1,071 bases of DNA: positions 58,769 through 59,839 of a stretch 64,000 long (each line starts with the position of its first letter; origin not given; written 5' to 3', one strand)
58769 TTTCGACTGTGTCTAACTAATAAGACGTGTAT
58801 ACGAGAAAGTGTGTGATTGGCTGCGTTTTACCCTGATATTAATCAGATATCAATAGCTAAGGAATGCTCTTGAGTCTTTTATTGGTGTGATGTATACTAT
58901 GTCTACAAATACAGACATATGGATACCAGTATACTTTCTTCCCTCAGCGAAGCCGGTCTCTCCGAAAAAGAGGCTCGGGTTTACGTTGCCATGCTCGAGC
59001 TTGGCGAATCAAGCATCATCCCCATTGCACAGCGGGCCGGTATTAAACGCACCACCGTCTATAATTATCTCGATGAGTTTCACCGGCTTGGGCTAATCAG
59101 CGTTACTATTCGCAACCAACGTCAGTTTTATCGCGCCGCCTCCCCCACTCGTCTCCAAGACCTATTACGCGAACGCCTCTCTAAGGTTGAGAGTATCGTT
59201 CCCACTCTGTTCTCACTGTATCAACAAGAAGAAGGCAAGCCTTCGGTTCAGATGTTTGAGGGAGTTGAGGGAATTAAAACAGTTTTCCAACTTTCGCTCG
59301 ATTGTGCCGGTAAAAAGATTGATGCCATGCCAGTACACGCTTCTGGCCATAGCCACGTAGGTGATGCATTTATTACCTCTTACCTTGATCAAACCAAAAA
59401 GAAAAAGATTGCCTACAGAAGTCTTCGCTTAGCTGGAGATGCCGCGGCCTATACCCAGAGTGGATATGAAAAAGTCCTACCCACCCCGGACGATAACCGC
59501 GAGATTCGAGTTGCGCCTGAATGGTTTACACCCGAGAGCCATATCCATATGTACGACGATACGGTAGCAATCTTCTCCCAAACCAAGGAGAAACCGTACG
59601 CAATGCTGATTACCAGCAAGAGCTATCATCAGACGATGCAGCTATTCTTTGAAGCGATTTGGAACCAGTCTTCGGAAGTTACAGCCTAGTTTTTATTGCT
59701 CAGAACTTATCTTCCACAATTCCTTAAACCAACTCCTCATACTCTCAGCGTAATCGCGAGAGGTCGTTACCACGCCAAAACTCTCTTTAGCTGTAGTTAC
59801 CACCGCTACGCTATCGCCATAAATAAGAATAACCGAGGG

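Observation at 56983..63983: Triplicated divergent TrmB-regulator/SAM-methyltransferase modules next to a chorismatase-like RidA-fold enzyme: candidate regulated small-molecule or modification system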

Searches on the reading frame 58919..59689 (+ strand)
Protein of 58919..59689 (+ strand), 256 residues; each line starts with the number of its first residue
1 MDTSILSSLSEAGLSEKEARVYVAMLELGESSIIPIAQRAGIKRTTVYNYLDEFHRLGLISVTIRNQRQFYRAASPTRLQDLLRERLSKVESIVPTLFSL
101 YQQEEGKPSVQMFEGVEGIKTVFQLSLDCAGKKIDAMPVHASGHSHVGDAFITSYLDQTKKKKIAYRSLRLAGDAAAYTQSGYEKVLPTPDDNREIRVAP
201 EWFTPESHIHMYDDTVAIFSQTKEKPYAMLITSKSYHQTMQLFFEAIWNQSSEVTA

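Call 3: search_protein_families(library=pfam, proteins=[window:58919-59689:+], max_evalue=0.1)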
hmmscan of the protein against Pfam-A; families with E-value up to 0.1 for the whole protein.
window:58919-59689:+ (256 aa): 9 families
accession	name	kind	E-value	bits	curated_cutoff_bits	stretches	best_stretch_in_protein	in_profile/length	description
PF01978.25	TrmB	-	3.9e-13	49.5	25.6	1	9-76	1-67/68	Sugar-specific transcriptional regulator TrmB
PF13551.12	HTH_29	-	0.00048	20.6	28.1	1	24-61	6-43/64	Winged helix-turn helix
PF09339.16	HTH_IclR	-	0.0027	17.9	22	1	36-60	24-48/52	IclR helix-turn-helix domain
PF13545.12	HTH_Crp_2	-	0.0039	17.6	27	1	36-81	28-69/70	Crp-like helix-turn-helix domain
PF13518.12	HTH_28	-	0.016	15.7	25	1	29-59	12-41/52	Helix-turn-helix domain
PF13730.12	HTH_36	-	0.033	14.4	25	0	14-60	3-55/55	Helix-turn-helix domain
PF02796.21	HTH_7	-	0.037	14.6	23.8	1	23-51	15-42/45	Helix-turn-helix domain of resolvase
PF24033.1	DUF7342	-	0.065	13.7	31.6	0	32-76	19-63/150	Family of unknown function (DUF7342)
PF14493.12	HTH_40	-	0.07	13.9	27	0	31-62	13-45/89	Helix-turn-helix domain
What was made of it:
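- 58919..59689 (+): TrmB_A: TrmBL2-architecture regulator (winged HTH, coiled coil, PLD-like domain). Predicted autoregulated repressor of the divergent operon. PF01978 49.5 bits (call 3).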

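Call 4: search_protein_families(library=ncbifam, proteins=[window:58919-59689:+], max_evalue=0.1)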
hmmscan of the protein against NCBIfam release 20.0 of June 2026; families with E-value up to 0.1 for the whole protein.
window:58919-59689:+ (256 aa): 8 families
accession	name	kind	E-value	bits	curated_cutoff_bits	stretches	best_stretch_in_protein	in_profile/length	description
NF047390.1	TransRegTrmBL1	equivalog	3.3e-09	36.2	650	1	3-108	4-109/341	HTH-type sugar sensing transcriptional regulator TrmBL1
TIGR01884.1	cas_HTH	subfamily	5.3e-05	22.7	60.2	1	10-65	136-191/202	CRISPR-associated CARF protein Csa3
NF040851.1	tran_reg_TrmB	equivalog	0.00069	18.9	600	1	3-127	5-128/338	HTH-type sugar-sensing transcriptional regulator TrmB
NF040939.2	trans_reg_lrs14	equivalog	0.0068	16.4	90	1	13-66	18-72/103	Lrs14 family HTH-type transcriptional regulator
NF033545.0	transpos_IS630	equivalog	0.021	14.3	100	1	22-88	4-70/299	IS630 family transposase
NF053606.1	Sta1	subfamily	0.033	14.3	80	1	13-67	17-71/100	Sta1 family transcriptional regulator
NF001978.0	PRK00767.1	equivalog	0.048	13.4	118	1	27-104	26-101/197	transcriptional regulator BetI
NF047392.1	TransRegTrmBHalo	equivalog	0.065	12.2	500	1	13-70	17-72/349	HTH-type sugar sensing transcriptional regulator TrmB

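Call 22: find_homologous_proteins(query=window:58919-59689:+, max_evalue=0.00001)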
Query window:58919-59689:+ (256 aa): 41 proteins with E <= 0.00001 among 716 candidates.
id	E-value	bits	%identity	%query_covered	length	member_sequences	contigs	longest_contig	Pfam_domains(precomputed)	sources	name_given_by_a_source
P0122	6.3e-164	561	100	100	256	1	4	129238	PF01978.26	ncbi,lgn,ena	-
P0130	4.9e-125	434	77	98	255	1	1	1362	PF01978.26,PF13551.13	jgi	jgi:sugar-specific transcriptional regulator TrmB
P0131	5.9e-120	417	74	98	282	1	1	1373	PF01978.26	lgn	-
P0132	2.6e-118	412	73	99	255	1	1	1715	PF01978.26,PF13551.13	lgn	-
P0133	1.3e-117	410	72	98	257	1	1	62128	PF01978.26,PF13551.13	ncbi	-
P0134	4.2e-115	401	71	98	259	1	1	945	PF01978.26,PF13551.13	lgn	-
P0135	1.5e-109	383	68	98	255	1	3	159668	PF01978.26,PF13551.13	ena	-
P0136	2.6e-109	382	68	98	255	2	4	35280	PF01978.26,PF13551.13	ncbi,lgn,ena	-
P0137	8.4e-109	381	67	98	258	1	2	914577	PF01978.26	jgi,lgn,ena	-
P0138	1.1e-108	380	67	98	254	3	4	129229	PF01978.26,PF13551.13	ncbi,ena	-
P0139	5.5e-107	375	64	99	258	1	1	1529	PF01978.26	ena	-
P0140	3.7e-92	326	58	99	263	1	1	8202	PF01978.26,PF13518.13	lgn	-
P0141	4.4e-90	319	58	99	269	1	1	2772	PF01978.26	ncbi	-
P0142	6.3e-90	319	56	99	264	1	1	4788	PF01978.26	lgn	-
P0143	2.1e-89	317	56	99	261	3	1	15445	PF01978.26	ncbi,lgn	ncbi:MAG TPA: helix-turn-helix domain-containing protein [Patescibacteria group bacterium]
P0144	7.2e-89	316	58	98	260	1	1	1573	PF01978.26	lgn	-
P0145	9.1e-88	312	58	100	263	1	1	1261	PF01978.26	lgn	-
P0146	1.1e-87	312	58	98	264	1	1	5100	PF01978.26,PF13551.13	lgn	-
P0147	1.1e-86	308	57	98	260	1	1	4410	PF01978.26,PF13551.13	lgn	-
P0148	1.5e-83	298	54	98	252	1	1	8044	PF01978.26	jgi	jgi:sugar-specific transcriptional regulator TrmB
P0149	8.6e-29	119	34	94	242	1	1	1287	PF01978.26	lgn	-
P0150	2.3e-28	118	32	95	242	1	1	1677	PF01978.26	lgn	-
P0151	1.8e-26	111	32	96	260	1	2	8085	PF01978.26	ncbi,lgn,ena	ncbi:MAG: helix-turn-helix domain-containing protein [Patescibacteria group bacterium]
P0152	2.3e-26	111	31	97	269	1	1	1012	PF13730.13,PF01978.26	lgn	-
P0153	3.6e-26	110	30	97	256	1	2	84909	PF01978.26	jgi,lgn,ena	-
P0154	1.6e-25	108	31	96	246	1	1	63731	PF01978.26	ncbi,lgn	-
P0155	2.0e-25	108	34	95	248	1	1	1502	PF01978.26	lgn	-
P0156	3.0e-25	107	29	95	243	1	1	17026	PF01978.26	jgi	-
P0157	5.8e-25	106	31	94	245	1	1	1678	PF01978.26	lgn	-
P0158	8.2e-25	106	27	98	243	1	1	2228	PF01978.26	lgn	-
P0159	2.4e-23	101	28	97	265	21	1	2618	PF01978.26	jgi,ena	-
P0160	3.1e-23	101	36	64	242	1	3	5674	PF01978.26,PF13551.13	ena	-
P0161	2.1e-22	98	32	95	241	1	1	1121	PF01978.26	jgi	-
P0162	3.5e-22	97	28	98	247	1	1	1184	PF01978.26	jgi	jgi:sugar-specific transcriptional regulator TrmB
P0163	1.3e-19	89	27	97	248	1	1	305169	PF01978.26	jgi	jgi:sugar-specific transcriptional regulator TrmB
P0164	2.3e-19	88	27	97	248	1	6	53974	PF01978.26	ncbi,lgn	-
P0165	2.3e-17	82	28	97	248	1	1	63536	PF01978.26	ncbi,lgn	-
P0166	1.2e-16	79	30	98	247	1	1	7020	PF01978.26,PF24033.2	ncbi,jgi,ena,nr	ncbi:MAG: hypothetical protein JO019_03180 [Candidatus Kaiserbacteria bacterium]|nr:hypothetical pro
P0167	5.2e-13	67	28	96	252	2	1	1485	PF01978.26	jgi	jgi:sugar-specific transcriptional regulator TrmB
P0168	1.7e-12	66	25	97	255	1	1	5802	PF01978.26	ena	-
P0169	1.0e-11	63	25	95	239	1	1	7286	PF01978.26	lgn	-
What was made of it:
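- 58919..59689 (+): 19 orthologues at 54-77% identity (call 22).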

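Call 23: search_solved_structures(query=window:58919-59689:+, max_evalue=1, show_alignments=0)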
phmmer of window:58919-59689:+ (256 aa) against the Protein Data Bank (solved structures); distinct sequences matched with E-value up to 1: 3.
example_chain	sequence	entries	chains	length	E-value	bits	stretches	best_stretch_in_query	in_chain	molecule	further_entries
3qph_A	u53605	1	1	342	0.051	16.5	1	5-130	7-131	TrmB, a global transcription regulator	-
2eth_A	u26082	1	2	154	0.066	16.1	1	9-111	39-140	transcriptional regulator, putative, Mar family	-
4hw0_A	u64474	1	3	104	0.23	14.3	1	33-99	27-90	DNA-binding protein Sso10a-2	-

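Call 24: find_encoding_contigs(protein=P0137, flank=10000, max_places=1)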
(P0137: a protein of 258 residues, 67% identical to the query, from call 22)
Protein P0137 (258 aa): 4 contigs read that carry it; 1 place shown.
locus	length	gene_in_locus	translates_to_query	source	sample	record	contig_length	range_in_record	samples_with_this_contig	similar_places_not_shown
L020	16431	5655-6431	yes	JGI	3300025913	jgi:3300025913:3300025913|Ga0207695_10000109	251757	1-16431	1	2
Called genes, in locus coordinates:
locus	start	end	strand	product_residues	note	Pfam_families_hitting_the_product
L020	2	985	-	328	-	?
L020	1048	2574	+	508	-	PF06068:TIP49 (faint), PF13177:DNA_pol3_delta2, PF00004:AAA, PF13401:AAA_22 (weak)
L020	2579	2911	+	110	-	-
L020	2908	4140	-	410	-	PF21168:FkbO_Hyg5-like_N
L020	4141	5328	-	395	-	-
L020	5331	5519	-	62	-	-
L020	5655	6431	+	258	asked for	PF01978:TrmB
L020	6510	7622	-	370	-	-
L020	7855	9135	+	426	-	PF08323:Glyco_transf_5, PF13439:Glyco_transf_4, PF13579:Glyco_trans_4_4, PF20706:GT4-conflict, PF00534:Glycos_transf_1, PF13692:Glyco_trans_1_4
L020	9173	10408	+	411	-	PF03065:Glyco_hydro_57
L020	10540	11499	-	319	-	PF02861:Clp_N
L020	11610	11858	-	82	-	-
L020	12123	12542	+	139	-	PF19027:DUF5752 (faint)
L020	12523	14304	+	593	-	PF05693:Glycogen_syn, PF20706:GT4-conflict (faint), PF00534:Glycos_transf_1, PF13692:Glyco_trans_1_4 (weak)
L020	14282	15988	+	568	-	PF06202:GDE_C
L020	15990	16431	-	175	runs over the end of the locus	-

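Call 25: find_encoding_contigs(protein=P0135, flank=10000, max_places=1)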
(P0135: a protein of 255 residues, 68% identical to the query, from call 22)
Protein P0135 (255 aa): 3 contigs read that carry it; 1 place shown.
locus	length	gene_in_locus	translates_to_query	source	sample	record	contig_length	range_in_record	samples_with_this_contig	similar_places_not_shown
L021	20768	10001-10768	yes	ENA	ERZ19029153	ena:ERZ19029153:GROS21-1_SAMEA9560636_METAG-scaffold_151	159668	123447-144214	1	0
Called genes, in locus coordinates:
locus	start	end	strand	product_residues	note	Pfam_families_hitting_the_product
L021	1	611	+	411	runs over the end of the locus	PF01139:RtcB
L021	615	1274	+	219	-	PF09365:DUF2461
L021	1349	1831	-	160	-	-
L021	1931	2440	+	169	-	-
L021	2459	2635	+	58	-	-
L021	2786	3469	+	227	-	-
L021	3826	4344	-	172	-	PF13384:HTH_23 (faint), PF13560:HTH_31 (faint), PF07022:Phage_CI_repr (faint), PF10668:Phage_terminase (faint), PF12844:HTH_19 (faint), PF13518:HTH_28 (faint), PF20432:Xre-like-HTH (faint), PF01381:HTH_3 (weak), +1 more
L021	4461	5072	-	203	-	-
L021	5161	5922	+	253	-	PF01978:TrmB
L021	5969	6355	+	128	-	PF08818:DUF1801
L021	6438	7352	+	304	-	PF11999:Ice_binding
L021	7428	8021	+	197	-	PF04203:Sortase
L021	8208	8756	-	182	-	PF04229:GrpB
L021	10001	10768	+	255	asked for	PF01978:TrmB, PF13551:HTH_29 (weak)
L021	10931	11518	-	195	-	-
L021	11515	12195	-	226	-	PF01555:N6_N4_Mtase (weak), PF13649:Methyltransf_25 (faint), PF01555:N6_N4_Mtase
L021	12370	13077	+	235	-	PF01978:TrmB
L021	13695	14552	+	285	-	-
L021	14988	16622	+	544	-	PF01656:CbiA (weak), PF06418:CTP_synth_N, PF00117:GATase, PF07722:Peptidase_C26 (faint)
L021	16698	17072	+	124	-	-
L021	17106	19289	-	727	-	PF01326:PPDK_N, PF00391:PEP-utilizers, PF02896:PEP-utilizers_C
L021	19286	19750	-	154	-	PF21982:RecX_HTH1, PF02631:RecX_HTH2, PF21981:RecX_HTH3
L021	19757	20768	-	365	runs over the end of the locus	PF00154:RecA_N, PF06745:ATPase (weak), PF08423:Rad51, PF21096:RecA_C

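Call 26: find_encoding_contigs(protein=P0133, flank=10000, max_places=1)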
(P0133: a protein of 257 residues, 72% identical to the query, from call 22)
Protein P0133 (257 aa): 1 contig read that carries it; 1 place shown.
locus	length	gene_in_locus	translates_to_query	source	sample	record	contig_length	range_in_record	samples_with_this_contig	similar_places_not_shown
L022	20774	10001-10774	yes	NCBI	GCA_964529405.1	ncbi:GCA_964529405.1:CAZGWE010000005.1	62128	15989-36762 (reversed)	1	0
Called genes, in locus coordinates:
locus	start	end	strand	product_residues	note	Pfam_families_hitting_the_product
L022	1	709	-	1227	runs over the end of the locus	PF02811:PHP, PF07733:DNA_pol3_alpha, PF17657:DNA_pol3_finger, PF14579:HHH_6, PF01336:tRNA_anti-codon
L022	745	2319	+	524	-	-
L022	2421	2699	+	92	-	PF01016:Ribosomal_L27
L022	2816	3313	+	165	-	PF01245:Ribosomal_L19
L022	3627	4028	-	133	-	PF01850:PIN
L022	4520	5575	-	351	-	PF13581:HATPase_c_2 (weak), PF02518:HATPase_c (weak), PF14213:DUF4325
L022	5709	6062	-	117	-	-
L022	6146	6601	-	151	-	-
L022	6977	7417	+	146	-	PF04480:DUF559, PF18741:MTES_1575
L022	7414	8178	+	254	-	PF01978:TrmB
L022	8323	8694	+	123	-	-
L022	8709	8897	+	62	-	-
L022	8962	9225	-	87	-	-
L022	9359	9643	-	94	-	-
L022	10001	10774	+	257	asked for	PF01978:TrmB, PF13551:HTH_29 (weak)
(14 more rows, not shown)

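Call 30: find_encoding_contigs(protein=P0138, flank=8000, max_places=1)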
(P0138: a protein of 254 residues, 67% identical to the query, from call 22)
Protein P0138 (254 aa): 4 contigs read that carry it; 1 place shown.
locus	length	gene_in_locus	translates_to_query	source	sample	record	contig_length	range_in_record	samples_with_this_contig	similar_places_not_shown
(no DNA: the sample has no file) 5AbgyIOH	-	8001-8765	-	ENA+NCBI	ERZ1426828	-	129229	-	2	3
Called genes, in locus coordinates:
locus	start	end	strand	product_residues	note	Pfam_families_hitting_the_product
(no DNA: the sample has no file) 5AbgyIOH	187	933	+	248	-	PF00106:adh_short, PF13561:adh_short_C2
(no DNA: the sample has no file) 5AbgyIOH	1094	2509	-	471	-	-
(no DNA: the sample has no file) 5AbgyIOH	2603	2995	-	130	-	-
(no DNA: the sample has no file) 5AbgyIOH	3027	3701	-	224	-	PF13555:AAA_29 (faint), PF02463:SMC_N (faint), PF13191:AAA_16 (weak), PF25199:nSTAND_NTPase5 (faint), PF00005:ABC_tran, PF13304:AAA_21 (faint)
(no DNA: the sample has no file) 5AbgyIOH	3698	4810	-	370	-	PF12704:MacB_PCD, PF02687:FtsX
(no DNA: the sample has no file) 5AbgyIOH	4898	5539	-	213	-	-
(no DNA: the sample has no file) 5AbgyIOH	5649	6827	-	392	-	PF21168:FkbO_Hyg5-like_N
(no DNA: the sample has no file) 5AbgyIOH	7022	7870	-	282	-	PF13489:Methyltransf_23, PF06325:PrmA (weak), PF08241:Methyltransf_11, PF08242:Methyltransf_12, PF13649:Methyltransf_25, PF13847:Methyltransf_31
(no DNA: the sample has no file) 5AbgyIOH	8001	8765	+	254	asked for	PF01978:TrmB, PF13551:HTH_29 (weak)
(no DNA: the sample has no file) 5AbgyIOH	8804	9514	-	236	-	PF00481:PP2C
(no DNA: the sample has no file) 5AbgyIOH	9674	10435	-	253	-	PF13489:Methyltransf_23, PF08241:Methyltransf_11, PF08242:Methyltransf_12, PF13649:Methyltransf_25, PF13847:Methyltransf_31 (weak)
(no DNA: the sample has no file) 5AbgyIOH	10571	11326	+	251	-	PF01978:TrmB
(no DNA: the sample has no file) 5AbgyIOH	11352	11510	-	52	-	-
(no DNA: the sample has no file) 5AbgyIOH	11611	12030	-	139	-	-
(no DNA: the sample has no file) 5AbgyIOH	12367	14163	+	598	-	-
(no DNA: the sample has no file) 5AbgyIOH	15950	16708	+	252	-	PF01978:TrmB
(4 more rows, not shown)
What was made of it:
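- The P0138 locus also has a second TrmB/methyltransferase pair directly beside the core unit (call 30).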

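Call 31: find_encoding_contigs(protein=P0136, flank=8000, max_places=1)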
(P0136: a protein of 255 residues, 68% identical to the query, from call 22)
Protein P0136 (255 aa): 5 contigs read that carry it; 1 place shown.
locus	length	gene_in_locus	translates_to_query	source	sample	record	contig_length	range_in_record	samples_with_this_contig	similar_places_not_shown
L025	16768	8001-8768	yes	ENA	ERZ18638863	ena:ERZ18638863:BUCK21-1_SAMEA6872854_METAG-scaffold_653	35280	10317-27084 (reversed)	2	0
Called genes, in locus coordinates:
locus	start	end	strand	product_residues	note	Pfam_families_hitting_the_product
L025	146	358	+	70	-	PF21248:SoFic-like_C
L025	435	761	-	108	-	PF01725:Ham1p_like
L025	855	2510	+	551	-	PF09339:HTH_IclR (weak), PF12802:MarR_2 (faint), PF00291:PALP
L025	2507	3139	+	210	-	PF01596:Methyltransf_3, PF13847:Methyltransf_31 (weak), PF13578:Methyltransf_24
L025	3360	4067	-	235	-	-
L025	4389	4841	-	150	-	PF02661:Fic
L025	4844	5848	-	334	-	-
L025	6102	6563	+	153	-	-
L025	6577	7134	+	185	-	-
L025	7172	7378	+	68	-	-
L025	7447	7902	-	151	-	-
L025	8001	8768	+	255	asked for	PF01978:TrmB, PF13551:HTH_29 (weak)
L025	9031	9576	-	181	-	PF01725:Ham1p_like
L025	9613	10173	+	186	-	PF01928:CYTH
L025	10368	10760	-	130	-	PF04229:GrpB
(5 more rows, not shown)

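Call 32: find_encoding_contigs(protein=P0143, flank=8000, max_places=1)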
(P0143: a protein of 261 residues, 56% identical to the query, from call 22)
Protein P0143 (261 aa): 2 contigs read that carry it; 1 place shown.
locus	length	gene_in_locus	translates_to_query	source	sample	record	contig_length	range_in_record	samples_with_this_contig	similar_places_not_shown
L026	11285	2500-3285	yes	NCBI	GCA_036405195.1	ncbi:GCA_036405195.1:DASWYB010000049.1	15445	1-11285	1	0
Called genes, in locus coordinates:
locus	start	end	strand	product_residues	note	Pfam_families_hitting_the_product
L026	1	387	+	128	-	?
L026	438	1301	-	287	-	PF21168:FkbO_Hyg5-like_N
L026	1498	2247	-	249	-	PF13489:Methyltransf_23, PF08241:Methyltransf_11 (weak), PF08242:Methyltransf_12, PF13649:Methyltransf_25, PF13847:Methyltransf_31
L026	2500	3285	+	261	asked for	PF01978:TrmB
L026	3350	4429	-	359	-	-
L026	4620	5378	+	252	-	PF01978:TrmB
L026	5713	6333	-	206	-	PF09335:VTT_dom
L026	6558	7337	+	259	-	-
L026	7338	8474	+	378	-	-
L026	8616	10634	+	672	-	-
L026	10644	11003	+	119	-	-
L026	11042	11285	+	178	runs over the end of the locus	PF00588:SpoU_methylase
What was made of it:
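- In those loci the neighbouring TrmB cargo differs: PP2C plus a methyltransferase, a 359-aa unknown, or an N6_N4 DNA-methylase-like gene plus a 195-aa protein (calls 25, 30, 32). The cargo next to TrmB paralogues is variable and accessory-like (calls 25, 26, 30-32).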

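Call 56: search_protein_families(library=padloc, proteins=[window:58919-59689:+], max_evalue=0.01)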
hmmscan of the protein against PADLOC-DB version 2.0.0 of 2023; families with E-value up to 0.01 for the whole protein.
window:58919-59689:+ (256 aa): 8 families
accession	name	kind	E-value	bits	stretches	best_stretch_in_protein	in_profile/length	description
PDLC01268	CasR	-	1.7e-05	22.9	1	8-66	120-171/179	"CAS-I,CAS-II,CAS-III,CAS-IV,CAS-V,CAS-VI; associated_signaling"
PDLC01044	Csa3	-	1.8e-05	22.7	1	10-72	130-185/194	Type I-A associated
PDLC01858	CARF3--CARF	-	3.6e-05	21.8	1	7-67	135-194/204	-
PDLC01857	CARF3--CARF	-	8.4e-05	20.3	1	7-72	121-185/201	-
PDLC01434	CasR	-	0.00012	20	1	8-66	124-177/191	"CAS-I,CAS-II,CAS-III,CAS-IV,CAS-V,CAS-VI; associated_signaling"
PDLC01850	CARF3--CARF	-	0.00013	19.9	1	4-68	134-197/209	-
PDLC01849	CARF3--CARF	-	0.00021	19.1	1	13-62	135-183/197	-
PDLC01438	Csa3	-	0.0049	15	1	14-92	146-219/305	"CAS-I,CAS-II,CAS-III,CAS-IV,CAS-V,CAS-VI; associated_signaling"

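Call 76: search_protein_families(library=pfam, proteins=[L020:4141-5328:-, L020:6510-7622:-, L026:3350-4429:-, L021:10931-11518:-], max_evalue=0.01)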
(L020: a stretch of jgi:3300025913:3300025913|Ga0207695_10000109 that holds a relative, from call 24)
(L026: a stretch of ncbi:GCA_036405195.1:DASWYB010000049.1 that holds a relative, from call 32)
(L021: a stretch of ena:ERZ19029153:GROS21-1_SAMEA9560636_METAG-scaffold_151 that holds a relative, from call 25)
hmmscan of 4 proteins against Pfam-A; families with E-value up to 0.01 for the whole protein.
L020:4141-5328:- (395 aa): 0 families

L020:6510-7622:- (370 aa): 0 families

L026:3350-4429:- (359 aa): 0 families

L021:10931-11518:- (195 aa): 1 family
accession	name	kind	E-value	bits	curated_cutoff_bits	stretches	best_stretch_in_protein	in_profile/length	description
PF20841.2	NtrZ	-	0.0014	19.3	27.7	0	129-151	31-53/78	NtrZ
